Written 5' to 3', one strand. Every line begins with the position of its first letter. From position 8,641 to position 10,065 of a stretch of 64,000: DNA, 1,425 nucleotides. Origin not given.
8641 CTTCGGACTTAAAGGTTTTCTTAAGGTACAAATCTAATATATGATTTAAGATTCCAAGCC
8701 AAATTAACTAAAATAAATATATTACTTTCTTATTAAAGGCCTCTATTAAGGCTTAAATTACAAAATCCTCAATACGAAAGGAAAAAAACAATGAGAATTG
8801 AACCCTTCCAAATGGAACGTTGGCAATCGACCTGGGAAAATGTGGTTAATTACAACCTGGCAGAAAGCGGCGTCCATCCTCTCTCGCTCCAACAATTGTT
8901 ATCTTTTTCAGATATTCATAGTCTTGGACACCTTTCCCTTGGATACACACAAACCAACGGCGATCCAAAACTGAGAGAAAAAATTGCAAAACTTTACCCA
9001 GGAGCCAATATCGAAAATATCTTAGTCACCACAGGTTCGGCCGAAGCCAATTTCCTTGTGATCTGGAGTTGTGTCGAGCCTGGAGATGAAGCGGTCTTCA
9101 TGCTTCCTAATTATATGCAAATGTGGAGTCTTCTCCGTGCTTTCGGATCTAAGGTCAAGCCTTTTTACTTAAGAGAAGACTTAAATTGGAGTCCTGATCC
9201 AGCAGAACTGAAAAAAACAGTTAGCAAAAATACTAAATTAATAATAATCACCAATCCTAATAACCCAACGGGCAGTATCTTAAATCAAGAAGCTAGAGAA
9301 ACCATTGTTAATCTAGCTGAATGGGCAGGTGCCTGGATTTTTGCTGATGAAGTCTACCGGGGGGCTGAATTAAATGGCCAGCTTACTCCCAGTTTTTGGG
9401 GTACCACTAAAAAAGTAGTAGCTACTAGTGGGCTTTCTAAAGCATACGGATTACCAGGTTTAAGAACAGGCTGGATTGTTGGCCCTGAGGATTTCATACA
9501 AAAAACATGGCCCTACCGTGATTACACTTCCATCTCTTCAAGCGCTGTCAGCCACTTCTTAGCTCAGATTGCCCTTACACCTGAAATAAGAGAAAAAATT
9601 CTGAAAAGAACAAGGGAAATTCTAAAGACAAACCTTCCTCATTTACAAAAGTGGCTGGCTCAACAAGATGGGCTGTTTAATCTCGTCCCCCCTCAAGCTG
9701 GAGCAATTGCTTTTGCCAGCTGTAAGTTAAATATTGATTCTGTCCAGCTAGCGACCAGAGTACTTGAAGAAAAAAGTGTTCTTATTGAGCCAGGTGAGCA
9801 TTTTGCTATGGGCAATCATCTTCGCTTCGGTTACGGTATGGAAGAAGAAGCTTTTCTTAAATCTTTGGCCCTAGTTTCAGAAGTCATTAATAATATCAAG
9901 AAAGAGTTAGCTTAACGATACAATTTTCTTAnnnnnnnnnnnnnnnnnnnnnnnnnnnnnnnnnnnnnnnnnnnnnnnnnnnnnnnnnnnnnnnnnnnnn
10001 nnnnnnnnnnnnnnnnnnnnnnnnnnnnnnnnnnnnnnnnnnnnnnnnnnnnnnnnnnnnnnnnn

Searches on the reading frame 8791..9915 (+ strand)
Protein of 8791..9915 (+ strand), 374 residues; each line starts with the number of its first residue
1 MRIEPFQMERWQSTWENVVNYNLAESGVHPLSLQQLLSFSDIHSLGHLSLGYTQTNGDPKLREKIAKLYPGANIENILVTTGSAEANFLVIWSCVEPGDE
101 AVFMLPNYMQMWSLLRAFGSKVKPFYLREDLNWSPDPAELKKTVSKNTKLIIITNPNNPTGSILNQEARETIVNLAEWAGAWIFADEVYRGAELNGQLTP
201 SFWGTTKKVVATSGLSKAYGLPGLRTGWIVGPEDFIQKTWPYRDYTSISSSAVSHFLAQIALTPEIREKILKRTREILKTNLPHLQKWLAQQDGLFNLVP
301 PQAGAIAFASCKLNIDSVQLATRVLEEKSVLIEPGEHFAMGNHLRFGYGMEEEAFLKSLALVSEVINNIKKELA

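Call 73: search_protein_families(library=pfam, proteins=[window:8791-9915:+], max_evalue=0.00001)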
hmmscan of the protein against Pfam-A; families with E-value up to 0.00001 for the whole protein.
window:8791-9915:+ (374 aa): 2 families
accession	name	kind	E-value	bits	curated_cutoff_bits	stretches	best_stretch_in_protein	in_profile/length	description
PF00155.27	Aminotran_1_2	-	4.5e-46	158.1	19.7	1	46-353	32-352/361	Aminotransferase class I and II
PF00266.25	Aminotran_5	-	4.7e-10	39.4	21.5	1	54-187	41-176/371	Aminotransferase class-V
